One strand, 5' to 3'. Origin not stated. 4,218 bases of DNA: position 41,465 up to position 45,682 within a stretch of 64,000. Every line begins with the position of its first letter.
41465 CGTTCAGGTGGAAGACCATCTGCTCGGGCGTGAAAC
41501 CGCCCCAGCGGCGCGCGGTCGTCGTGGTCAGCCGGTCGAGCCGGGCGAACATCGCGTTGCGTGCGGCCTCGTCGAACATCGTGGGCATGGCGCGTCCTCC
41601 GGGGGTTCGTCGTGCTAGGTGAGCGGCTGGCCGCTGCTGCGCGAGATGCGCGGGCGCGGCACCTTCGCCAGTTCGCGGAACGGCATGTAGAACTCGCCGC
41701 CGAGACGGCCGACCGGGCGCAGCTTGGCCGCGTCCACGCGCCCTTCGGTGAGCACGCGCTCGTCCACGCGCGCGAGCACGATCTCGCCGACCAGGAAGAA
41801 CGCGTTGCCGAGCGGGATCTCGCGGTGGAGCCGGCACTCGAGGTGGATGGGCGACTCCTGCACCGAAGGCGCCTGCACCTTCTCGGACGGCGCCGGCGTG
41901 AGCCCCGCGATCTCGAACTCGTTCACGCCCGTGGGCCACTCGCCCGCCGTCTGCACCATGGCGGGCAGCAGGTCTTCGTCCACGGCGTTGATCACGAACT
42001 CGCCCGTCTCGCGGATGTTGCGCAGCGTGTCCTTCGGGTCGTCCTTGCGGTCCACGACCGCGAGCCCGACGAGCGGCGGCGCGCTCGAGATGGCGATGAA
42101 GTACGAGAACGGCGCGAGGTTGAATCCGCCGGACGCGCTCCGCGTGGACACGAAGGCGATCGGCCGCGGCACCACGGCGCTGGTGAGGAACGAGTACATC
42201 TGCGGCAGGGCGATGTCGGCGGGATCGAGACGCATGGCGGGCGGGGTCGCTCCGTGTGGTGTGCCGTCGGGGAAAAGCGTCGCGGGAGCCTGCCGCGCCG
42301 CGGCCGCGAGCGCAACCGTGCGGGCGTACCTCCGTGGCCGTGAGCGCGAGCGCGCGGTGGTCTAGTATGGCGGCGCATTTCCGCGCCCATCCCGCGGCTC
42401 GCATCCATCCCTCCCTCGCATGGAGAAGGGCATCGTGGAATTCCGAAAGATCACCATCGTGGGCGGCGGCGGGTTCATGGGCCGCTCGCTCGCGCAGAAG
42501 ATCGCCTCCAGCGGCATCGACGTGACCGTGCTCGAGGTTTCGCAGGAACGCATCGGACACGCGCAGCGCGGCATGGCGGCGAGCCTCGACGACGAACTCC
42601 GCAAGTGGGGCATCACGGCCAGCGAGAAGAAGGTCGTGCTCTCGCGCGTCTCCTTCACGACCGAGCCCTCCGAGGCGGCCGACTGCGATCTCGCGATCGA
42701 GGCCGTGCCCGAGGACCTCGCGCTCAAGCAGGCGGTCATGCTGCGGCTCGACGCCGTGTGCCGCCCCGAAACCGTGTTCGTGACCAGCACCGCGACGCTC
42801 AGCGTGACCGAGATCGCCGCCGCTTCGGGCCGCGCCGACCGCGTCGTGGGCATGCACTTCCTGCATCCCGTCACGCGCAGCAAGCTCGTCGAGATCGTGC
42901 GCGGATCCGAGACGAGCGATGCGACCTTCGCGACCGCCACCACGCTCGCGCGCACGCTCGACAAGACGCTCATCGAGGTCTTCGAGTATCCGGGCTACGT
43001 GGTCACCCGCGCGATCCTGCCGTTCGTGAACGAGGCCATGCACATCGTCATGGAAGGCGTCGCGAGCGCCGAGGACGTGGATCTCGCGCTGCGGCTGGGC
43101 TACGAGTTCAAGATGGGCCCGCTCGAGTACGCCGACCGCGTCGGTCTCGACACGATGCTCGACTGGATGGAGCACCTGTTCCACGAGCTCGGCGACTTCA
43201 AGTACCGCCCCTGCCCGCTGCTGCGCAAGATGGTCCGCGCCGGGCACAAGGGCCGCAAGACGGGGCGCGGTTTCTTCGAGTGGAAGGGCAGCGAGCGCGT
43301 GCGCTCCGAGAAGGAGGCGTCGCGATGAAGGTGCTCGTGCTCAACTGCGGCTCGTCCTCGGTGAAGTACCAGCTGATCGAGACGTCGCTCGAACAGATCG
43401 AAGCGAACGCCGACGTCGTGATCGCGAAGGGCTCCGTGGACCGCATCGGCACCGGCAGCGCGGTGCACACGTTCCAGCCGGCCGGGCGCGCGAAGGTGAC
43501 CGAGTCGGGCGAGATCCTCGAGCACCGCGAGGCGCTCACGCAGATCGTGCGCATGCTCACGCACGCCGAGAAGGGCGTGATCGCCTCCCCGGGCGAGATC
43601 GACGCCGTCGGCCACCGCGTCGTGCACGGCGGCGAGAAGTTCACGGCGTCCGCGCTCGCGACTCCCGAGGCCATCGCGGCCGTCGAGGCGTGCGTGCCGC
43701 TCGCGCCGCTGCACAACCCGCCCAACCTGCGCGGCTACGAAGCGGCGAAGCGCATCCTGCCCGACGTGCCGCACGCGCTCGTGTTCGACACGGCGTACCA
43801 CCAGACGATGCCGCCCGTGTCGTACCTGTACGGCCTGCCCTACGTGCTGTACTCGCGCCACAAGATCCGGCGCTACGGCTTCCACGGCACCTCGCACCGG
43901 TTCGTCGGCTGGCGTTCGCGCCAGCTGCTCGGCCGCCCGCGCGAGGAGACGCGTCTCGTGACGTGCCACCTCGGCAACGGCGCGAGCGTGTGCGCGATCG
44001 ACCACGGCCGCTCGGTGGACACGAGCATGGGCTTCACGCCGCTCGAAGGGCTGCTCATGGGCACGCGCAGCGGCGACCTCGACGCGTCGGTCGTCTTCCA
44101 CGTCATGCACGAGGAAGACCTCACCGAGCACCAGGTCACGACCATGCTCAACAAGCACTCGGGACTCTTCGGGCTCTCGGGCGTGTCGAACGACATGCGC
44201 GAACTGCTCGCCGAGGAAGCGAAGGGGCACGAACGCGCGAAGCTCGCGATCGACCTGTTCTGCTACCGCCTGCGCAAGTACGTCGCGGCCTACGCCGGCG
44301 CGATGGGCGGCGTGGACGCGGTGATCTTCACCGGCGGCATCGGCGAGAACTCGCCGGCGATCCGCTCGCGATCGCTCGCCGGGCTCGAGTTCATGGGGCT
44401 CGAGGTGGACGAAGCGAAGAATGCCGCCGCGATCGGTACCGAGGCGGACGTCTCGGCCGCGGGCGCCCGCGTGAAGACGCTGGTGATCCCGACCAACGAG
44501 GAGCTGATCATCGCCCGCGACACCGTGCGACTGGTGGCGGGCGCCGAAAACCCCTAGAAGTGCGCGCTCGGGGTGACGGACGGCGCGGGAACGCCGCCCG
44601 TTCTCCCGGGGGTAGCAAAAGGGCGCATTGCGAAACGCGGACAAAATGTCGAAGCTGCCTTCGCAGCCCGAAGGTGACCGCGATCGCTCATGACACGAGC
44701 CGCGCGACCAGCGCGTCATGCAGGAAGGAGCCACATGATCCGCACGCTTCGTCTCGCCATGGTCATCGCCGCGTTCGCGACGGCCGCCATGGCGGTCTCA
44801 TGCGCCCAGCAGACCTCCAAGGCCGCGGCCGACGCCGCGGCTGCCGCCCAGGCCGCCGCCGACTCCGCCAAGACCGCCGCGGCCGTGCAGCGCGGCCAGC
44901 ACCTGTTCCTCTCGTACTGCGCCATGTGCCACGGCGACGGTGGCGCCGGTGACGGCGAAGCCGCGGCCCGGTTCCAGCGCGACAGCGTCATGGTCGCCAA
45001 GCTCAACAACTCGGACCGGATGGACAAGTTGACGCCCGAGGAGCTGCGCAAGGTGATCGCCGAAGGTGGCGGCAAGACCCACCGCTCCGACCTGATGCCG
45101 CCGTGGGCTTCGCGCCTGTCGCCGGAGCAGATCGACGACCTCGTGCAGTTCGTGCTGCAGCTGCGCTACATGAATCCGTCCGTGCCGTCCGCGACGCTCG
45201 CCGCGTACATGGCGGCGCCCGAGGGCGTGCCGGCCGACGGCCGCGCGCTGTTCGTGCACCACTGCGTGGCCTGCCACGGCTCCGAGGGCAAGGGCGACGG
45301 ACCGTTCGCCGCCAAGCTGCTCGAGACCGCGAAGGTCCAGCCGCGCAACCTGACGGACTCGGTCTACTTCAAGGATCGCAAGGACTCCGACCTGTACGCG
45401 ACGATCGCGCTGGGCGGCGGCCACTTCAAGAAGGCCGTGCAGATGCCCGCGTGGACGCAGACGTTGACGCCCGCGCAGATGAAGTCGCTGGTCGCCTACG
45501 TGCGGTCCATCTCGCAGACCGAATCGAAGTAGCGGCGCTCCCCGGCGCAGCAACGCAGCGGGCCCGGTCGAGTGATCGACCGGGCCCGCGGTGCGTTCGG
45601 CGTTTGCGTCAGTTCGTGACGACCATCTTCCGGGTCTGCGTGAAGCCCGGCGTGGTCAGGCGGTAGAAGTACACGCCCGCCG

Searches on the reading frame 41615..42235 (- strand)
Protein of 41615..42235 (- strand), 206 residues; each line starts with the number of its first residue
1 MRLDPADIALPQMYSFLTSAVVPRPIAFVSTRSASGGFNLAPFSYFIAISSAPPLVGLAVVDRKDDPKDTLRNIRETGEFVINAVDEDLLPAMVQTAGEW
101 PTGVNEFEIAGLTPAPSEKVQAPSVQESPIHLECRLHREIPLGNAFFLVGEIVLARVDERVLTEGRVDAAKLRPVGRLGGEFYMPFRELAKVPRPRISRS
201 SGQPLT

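Call 20: search_protein_families(library=pfam, proteins=[window:41615-42235:-], max_evalue=0.001)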
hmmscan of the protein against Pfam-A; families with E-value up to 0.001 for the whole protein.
window:41615-42235:- (206 aa): 1 family
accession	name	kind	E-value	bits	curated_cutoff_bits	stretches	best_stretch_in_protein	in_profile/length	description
PF01613.24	Flavin_Reduct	-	3.5e-28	99.1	27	1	22-162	4-138/153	Flavin reductase like domain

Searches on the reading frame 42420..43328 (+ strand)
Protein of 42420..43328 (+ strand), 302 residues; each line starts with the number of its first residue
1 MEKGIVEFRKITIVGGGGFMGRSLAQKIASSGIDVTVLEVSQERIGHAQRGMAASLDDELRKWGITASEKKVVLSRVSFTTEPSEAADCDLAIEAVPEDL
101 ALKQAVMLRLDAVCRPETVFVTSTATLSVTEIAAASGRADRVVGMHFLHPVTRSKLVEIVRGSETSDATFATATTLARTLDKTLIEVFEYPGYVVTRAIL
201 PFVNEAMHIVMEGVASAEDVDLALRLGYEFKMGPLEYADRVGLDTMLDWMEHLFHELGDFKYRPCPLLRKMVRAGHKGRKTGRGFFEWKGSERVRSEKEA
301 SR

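Call 20: search_protein_families(library=pfam, proteins=[window:42420-43328:+], max_evalue=0.001)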
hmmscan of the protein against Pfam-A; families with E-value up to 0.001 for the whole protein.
window:42420-43328:+ (302 aa): 4 families
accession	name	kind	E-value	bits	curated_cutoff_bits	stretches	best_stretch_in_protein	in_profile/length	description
PF02737.24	3HCDH_N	-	9e-50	169.5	22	1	10-187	1-177/180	3-hydroxyacyl-CoA dehydrogenase, NAD binding domain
PF00725.27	3HCDH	-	1.8e-31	109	22.1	1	192-288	1-97/97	3-hydroxyacyl-CoA dehydrogenase, C-terminal domain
PF03721.20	UDPG_MGDP_dh_N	-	3.2e-05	24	27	1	10-97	2-85/187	UDP-glucose/GDP-mannose dehydrogenase family, NAD binding domain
PF00070.33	Pyr_redox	-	0.00044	21.1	22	1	13-72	3-62/82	Pyridine nucleotide-disulphide oxidoreductase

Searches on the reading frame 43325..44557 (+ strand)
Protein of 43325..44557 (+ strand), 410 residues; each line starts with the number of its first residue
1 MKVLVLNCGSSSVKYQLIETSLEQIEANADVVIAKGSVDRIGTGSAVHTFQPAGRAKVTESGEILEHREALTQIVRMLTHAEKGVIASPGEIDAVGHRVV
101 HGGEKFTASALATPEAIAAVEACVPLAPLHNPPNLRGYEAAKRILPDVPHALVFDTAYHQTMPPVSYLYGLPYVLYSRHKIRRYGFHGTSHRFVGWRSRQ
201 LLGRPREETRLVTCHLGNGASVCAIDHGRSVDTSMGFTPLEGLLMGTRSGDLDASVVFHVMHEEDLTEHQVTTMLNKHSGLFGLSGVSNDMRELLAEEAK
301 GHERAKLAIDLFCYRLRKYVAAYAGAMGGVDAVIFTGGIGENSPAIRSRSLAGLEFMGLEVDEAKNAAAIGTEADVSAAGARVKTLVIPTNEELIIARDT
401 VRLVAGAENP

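Call 20: search_protein_families(library=pfam, proteins=[window:43325-44557:+], max_evalue=0.001)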
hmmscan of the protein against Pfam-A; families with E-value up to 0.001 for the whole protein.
window:43325-44557:+ (410 aa): 1 family
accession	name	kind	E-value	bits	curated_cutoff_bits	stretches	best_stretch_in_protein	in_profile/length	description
PF00871.23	Acetate_kinase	-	7.1e-147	489.6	22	1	2-398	1-392/392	Acetokinase family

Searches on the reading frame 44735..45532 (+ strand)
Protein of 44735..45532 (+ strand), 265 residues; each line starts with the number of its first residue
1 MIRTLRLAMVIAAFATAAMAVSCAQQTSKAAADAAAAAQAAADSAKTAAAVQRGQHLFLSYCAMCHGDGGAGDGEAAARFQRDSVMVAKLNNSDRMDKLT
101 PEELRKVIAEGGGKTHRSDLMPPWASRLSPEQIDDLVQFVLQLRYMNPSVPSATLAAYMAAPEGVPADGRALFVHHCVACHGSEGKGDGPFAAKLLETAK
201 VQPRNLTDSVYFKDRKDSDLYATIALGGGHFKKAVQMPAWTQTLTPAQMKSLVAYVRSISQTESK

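Call 20: search_protein_families(library=pfam, proteins=[window:44735-45532:+], max_evalue=0.001)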
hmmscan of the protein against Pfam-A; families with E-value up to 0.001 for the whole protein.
window:44735-45532:+ (265 aa): 3 families
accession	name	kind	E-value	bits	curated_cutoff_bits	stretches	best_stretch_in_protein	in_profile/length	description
PF13442.11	Cytochrome_CBB3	-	7.5e-27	93.9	27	2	49-140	1-68/68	Cytochrome C oxidase, cbb3-type, subunit III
PF00034.26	Cytochrom_C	-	2.3e-23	83.7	21.3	2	167-259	2-89/90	Cytochrome c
PF14495.11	Cytochrom_C550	-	0.00029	21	27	0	36-70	11-45/136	Cytochrome c-550 domain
